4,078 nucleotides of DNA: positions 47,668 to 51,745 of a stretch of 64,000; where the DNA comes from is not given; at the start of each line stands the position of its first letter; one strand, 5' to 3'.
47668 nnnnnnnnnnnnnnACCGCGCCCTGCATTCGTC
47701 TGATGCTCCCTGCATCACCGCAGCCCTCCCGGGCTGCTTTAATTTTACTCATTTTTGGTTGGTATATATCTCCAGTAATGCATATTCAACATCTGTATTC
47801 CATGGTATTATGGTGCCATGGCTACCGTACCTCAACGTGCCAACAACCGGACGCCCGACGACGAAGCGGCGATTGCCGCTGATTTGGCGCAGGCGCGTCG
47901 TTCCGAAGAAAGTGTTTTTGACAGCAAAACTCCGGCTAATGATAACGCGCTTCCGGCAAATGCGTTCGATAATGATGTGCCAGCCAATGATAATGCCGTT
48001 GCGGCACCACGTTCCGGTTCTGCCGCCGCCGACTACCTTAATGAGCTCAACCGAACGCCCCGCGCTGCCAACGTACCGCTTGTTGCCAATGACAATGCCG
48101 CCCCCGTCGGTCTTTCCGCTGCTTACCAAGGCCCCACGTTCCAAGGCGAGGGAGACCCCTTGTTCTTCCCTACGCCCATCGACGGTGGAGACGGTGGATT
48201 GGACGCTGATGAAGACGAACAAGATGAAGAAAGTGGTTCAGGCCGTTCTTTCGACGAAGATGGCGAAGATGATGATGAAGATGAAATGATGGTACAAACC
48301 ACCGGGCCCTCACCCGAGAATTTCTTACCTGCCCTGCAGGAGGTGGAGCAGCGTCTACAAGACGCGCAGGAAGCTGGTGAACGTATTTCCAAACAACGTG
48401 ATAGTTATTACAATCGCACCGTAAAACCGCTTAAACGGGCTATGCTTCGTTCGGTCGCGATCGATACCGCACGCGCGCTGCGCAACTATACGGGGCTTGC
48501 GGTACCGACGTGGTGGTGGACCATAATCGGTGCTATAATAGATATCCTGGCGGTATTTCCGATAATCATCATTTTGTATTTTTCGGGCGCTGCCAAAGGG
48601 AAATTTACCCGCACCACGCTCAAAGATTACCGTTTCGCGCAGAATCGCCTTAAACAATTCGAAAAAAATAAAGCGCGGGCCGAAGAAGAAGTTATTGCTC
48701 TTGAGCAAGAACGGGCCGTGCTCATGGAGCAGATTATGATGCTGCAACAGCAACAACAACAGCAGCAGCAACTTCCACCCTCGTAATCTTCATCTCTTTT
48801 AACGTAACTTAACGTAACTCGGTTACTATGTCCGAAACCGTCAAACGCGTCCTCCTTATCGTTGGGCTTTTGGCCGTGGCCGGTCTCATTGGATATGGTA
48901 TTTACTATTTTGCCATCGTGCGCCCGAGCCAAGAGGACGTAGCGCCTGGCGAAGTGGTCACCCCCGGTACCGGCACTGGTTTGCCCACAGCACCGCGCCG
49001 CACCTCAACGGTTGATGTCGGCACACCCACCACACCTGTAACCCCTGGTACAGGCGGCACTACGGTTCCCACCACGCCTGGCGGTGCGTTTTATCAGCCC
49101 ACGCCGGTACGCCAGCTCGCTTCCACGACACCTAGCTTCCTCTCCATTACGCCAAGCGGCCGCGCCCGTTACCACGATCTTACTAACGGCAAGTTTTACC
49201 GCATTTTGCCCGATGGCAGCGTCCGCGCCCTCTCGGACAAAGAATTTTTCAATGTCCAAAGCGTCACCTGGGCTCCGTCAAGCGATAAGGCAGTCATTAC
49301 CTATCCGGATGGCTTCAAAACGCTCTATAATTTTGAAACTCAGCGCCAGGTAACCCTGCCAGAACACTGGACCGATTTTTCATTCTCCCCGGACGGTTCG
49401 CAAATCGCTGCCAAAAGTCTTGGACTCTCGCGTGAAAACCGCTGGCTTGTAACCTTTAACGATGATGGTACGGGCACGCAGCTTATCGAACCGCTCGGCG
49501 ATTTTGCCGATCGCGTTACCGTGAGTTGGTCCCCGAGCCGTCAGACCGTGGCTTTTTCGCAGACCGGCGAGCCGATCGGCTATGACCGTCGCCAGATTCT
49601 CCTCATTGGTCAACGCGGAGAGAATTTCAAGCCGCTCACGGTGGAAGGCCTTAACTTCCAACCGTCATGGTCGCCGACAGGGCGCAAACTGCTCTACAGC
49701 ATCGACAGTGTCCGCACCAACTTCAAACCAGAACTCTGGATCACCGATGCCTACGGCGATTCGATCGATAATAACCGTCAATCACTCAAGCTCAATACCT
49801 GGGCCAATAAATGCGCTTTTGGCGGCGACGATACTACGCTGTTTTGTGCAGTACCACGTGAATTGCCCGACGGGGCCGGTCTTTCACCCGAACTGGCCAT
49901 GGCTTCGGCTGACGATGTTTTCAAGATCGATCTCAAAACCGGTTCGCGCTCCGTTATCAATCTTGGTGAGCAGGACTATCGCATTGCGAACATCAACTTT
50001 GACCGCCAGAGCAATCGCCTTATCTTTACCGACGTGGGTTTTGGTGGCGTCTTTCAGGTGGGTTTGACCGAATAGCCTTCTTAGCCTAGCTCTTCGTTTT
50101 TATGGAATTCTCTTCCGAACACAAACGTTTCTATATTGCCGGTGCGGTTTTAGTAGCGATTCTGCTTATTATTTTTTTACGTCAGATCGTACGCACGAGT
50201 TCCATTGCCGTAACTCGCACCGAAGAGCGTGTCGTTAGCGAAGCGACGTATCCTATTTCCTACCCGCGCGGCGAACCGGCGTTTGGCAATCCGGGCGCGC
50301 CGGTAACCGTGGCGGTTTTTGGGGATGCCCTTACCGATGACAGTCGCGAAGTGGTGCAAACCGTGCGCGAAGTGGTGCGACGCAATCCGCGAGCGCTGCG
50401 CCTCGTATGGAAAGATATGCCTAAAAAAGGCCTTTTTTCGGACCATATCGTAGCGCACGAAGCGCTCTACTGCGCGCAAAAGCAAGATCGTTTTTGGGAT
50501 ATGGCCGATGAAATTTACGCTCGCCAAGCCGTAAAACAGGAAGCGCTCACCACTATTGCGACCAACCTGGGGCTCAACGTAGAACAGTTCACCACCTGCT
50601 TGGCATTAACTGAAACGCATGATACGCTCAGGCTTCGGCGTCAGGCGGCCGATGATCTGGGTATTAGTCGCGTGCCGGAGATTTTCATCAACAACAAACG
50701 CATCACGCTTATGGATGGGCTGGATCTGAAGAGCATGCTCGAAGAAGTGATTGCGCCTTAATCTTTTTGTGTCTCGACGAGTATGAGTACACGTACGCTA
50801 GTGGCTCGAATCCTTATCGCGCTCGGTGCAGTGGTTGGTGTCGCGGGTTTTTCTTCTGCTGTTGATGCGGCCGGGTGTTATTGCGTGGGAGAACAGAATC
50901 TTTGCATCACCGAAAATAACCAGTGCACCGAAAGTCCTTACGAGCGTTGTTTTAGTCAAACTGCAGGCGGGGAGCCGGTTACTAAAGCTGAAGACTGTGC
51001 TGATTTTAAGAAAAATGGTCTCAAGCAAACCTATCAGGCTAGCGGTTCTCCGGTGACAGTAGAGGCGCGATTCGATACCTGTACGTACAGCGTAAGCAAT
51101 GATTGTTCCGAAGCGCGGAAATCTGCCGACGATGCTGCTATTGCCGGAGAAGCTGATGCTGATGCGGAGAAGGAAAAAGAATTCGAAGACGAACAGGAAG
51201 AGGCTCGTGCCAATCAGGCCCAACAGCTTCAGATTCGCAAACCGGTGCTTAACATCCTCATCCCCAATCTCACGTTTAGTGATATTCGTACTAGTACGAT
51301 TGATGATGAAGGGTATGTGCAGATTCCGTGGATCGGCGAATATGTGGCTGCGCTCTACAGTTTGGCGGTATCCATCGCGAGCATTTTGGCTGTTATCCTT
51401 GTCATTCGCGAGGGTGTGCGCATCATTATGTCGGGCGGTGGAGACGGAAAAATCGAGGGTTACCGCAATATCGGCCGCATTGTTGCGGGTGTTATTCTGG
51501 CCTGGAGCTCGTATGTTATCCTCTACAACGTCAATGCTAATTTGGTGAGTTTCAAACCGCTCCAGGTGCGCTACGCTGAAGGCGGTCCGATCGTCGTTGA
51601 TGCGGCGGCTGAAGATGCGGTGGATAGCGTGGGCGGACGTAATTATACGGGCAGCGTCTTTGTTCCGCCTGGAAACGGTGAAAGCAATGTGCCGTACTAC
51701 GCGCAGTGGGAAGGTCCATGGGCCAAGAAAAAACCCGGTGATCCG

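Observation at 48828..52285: Envelope operon: TolB-like propeller, DsbA-like protein without CXXC, and a two-TM protein with a C39-like peptidase domain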

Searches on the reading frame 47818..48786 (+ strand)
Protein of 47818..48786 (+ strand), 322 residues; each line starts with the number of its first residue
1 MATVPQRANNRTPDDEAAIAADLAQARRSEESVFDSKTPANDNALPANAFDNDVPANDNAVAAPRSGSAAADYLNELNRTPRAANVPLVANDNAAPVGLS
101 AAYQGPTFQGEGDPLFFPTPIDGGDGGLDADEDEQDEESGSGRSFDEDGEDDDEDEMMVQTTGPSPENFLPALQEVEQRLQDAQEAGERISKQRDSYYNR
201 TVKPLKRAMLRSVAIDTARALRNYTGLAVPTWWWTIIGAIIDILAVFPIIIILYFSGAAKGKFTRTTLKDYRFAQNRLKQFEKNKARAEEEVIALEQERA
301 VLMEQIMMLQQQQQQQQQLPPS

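Call 3: search_protein_families(library=pfam, proteins=[window:47818-48786:+], max_evalue=1)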
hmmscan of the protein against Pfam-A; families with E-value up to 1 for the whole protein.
window:47818-48786:+ (322 aa): 4 families
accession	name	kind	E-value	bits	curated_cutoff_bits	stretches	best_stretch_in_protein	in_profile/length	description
PF04546.19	Sigma70_ner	-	0.0063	16.9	29.7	1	129-199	31-108/210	Sigma-70, non-essential region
PF05821.16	NDUF_B8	-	0.06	13.8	21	1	184-287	62-163/172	NADH-ubiquinone oxidoreductase ASHI subunit (CI-ASHI or NDUFB8)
PF06047.16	Nkap_C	-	0.12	13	25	0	272-313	48-89/102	NF-kappa-B-activating protein C-terminal domain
PF01519.22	DUF16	-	0.83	10.6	40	1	264-318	21-76/104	Protein of unknown function DUF16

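Call 4: search_protein_families(library=ncbifam, proteins=[window:47818-48786:+], max_evalue=1)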
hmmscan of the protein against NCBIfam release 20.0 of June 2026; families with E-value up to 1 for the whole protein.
window:47818-48786:+ (322 aa): 0 families

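Call 77: search_protein_families(library=phrogs, proteins=[window:47818-48786:+], max_evalue=0.01)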
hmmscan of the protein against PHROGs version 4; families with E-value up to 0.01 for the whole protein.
window:47818-48786:+ (322 aa): 0 families
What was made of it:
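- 47818..48786 (+): First gene of the unit (322 aa): a disordered acidic N-region, a coiled coil, a long hydrophobic WWW-containing TM segment (residues about 229-257), and a basic coiled coil with a poly-Q tail. A gene occupies this position in relatives, but its sequence is poorly conserved. No Pfam or PHROG family matches (calls 3, 77).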

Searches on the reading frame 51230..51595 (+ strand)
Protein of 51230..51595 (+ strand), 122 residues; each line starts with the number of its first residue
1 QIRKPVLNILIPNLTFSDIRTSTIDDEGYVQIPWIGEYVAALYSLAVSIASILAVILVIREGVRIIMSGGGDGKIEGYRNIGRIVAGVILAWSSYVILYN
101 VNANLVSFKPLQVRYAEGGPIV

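Call 49: search_protein_representatives(alignment_id=A3)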
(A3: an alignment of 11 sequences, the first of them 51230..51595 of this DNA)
Query: 11 sequences, 122 profile positions. Proteins with E-value up to 0.001 (for the whole library): 28752; up to 1e-10: 7729; up to 1e-30: 418. The best 150 are listed.
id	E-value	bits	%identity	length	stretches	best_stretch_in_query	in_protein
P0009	2.7e-50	185.4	-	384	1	2-121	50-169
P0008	2.9e-50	185.3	-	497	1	2-120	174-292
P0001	7.7e-50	183.9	-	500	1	2-120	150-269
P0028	2.3e-49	182.4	-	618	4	37-110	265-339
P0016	5.6e-49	181.2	-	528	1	2-119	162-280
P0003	1.3e-48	179.9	-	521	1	3-118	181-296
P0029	4.2e-48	178.3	-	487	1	2-118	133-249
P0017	4.8e-48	178.2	-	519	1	2-119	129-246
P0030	5.1e-48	178.1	-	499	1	2-118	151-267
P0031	9.0e-48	177.3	-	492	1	2-119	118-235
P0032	4.0e-47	175.2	-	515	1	2-120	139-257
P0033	5.8e-47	174.7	-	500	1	2-119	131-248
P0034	6.6e-47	174.5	-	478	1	2-120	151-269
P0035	9.3e-47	174.0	-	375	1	2-120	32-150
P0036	1.4e-46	173.4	-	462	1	2-120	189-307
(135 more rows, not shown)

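Call 51: search_protein_families(library=pfam, alignment_id=A4, max_evalue=0.00001)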
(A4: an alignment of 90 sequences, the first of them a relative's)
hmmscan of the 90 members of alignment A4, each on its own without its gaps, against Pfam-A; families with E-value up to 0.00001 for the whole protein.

A. member 1, P0028 (618 aa): 2 families
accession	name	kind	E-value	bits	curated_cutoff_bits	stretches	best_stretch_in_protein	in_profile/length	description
PF01464.25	SLT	-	1.5e-21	76.5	21.3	1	479-579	2-107/117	Transglycosylase SLT domain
PF18895.5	T4SS_pilin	-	3.1e-15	56.4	26.6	0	264-328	6-69/71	Type IV secretion system pilin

B. families by the number of members that match (of 90 scanned): 14 families
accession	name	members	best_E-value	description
PF02557.22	VanY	14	2.9e-11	D-alanyl-D-alanine carboxypeptidase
PF18895.5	T4SS_pilin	11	1.8e-25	Type IV secretion system pilin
PF01510.30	Amidase_2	10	7.1e-19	N-acetylmuramoyl-L-alanine amidase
PF01464.25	SLT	9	1.5e-21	Transglycosylase SLT domain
PF13529.12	Peptidase_C39_2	4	4.3e-21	Peptidase_C39 like family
PF13472.12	Lipase_GDSL_2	2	6.4e-16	GDSL-like Lipase/Acylhydrolase family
PF00877.26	NLPC_P60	2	5.4e-08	NlpC/P60 family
PF13539.11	Peptidase_M15_4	1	6.7e-11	D-alanyl-D-alanine carboxypeptidase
PF00657.28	Lipase_GDSL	1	5.7e-10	GDSL-like Lipase/Acylhydrolase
PF02322.20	Cyt_bd_oxida_II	1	2.4e-08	Cytochrome bd terminal oxidase subunit II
PF01427.22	Peptidase_M15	1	8.6e-08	D-ala-D-ala dipeptidase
PF01551.29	Peptidase_M23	1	2.5e-07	Peptidase family M23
PF01832.25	Glucosaminidase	1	4e-07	Mannosyl-glycoprotein endo-beta-N-acetylglucosaminidase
PF03412.21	Peptidase_C39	1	4.1e-06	Peptidase C39 family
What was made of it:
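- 51230..51595 (+): Protein C conserved core (residues 150-271): the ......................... lead-in, TM1, a cytoplasmic SGGGxxK loop, TM2 and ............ This is a T4SS_pilin (PF18895)/VirB2-like hairpin. The core profile finds 28,752 representatives (call 49), 11 of 90 of which hit PF18895 with a best E of 1.8e-25 (call 51).
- About half of the 90 core-bearing proteins had no recognisable C-terminal domain at E<=1e-5 (call 51).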

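Call 60: find_encoding_contigs(protein=P0028, flank=10000, max_places=2)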
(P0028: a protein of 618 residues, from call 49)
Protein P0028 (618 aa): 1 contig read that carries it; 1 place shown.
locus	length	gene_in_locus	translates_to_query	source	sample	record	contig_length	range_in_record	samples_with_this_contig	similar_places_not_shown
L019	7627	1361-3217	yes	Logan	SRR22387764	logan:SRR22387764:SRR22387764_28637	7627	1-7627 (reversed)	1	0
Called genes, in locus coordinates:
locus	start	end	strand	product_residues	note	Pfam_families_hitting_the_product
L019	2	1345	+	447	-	?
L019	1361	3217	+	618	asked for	PF18895:T4SS_pilin (faint), PF01464:SLT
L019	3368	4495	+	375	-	PF26549:Tricorn_N (faint), PF26550:Tricorn_2nd (faint), PF25174:Beta-prop_THOC3 (faint), PF23381:Beta-prop_IFT122_1st (faint)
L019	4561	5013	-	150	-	PF01424:R3H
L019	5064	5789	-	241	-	PF02096:60KD_IMP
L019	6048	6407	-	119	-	PF00825:Ribonuclease_P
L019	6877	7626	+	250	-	?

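Call 63: search_protein_families(library=pfam, proteins=[L019:2-1345:+, L019:3368-4495:+, L019:6877-7626:+, L019:1361-3217:+], max_evalue=0.01)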
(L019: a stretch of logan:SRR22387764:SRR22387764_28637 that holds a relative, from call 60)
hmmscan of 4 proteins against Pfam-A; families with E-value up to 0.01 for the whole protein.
L019:2-1345:+ (447 aa): 4 families
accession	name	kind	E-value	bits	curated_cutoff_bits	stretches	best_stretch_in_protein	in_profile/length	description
PF04480.18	DUF559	-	7.7e-36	122.7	20.6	1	23-129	3-109/109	Protein of unknown function (DUF559)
PF18741.7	MTES_1575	-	7.6e-07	29.6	38.2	1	49-128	11-96/96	REase_MTES_1575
PF18895.5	T4SS_pilin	-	1.5e-06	28.6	26.6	1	216-271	17-71/71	Type IV secretion system pilin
PF00877.26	NLPC_P60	-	1.7e-05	25.2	23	1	334-431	3-93/105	NlpC/P60 family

L019:3368-4495:+ (375 aa): 3 families
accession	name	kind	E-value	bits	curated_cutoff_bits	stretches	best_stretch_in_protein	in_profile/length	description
PF25174.1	Beta-prop_THOC3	-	3.8e-07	29.8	305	0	237-309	92-160/272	THOC3 beta-propeller domain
PF08662.17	eIF2A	-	0.0074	16.6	20.5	0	73-164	30-121/194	Eukaryotic translation initiation factor eIF2A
PF07676.18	PD40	-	0.0082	16.5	20.9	0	145-159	10-24/38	WD40-like Beta Propeller Repeat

L019:6877-7626:+ (250 aa): 8 families
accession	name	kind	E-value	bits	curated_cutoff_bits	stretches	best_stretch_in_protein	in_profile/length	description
PF00308.24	Bac_DnaA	-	2.1e-41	142.2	23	1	145-250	1-107/162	Bacterial DnaA ATPAse domain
PF11638.13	DnaA_N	-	7.8e-12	45.2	24.6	1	30-92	1-64/65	DnaA N-terminal domain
PF01695.23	IstB_IS21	-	1.3e-10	41.6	24.1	1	181-249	95-162/238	IstB-like ATP binding protein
PF01637.24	ATPase_2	-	0.00016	22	33.2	1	178-226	20-68/225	ATPase domain predominantly from Archaea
PF13173.12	AAA_14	-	0.00035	21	27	1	180-250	4-72/129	AAA domain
PF00004.35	AAA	-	0.00072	20.4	21.2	1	182-249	2-66/131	ATPase family associated with various cellular activities (AAA)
PF25201.1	nSTAND6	-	0.003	18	27.7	1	179-222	19-63/148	Novel STAND NTPase 6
PF13191.12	AAA_16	-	0.0095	16.9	32.6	0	177-235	24-91/167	AAA ATPase domain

L019:1361-3217:+ (618 aa): 5 families
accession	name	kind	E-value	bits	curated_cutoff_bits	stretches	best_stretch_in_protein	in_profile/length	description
PF01464.25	SLT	-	1.5e-21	76.5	21.3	1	479-579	2-107/117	Transglycosylase SLT domain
PF18895.5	T4SS_pilin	-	3.1e-15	56.4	26.6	3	264-328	6-69/71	Type IV secretion system pilin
PF08592.16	Anthrone_oxy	-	7.3e-05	23.4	27.3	0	278-345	12-75/106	Anthrone oxygenase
PF19258.4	KxYKxGKxW_sig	-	0.00038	20.8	23.6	0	413-428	12-27/41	KxYKxGKxW signal peptide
PF19733.4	DUF6223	-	0.0019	18.9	27.4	0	276-329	7-59/98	Family of unknown function (DUF6223)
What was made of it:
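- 51230..51595 (+): The profile match in P0028 overlaps its PF18895 match (calls 49, 63).
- On VirB2/T4SS_pilin (PF18895, PF04956): The core profile retrieves proteins with PF18895 at E down to 1.8e-25 (calls 49, 51, 63).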
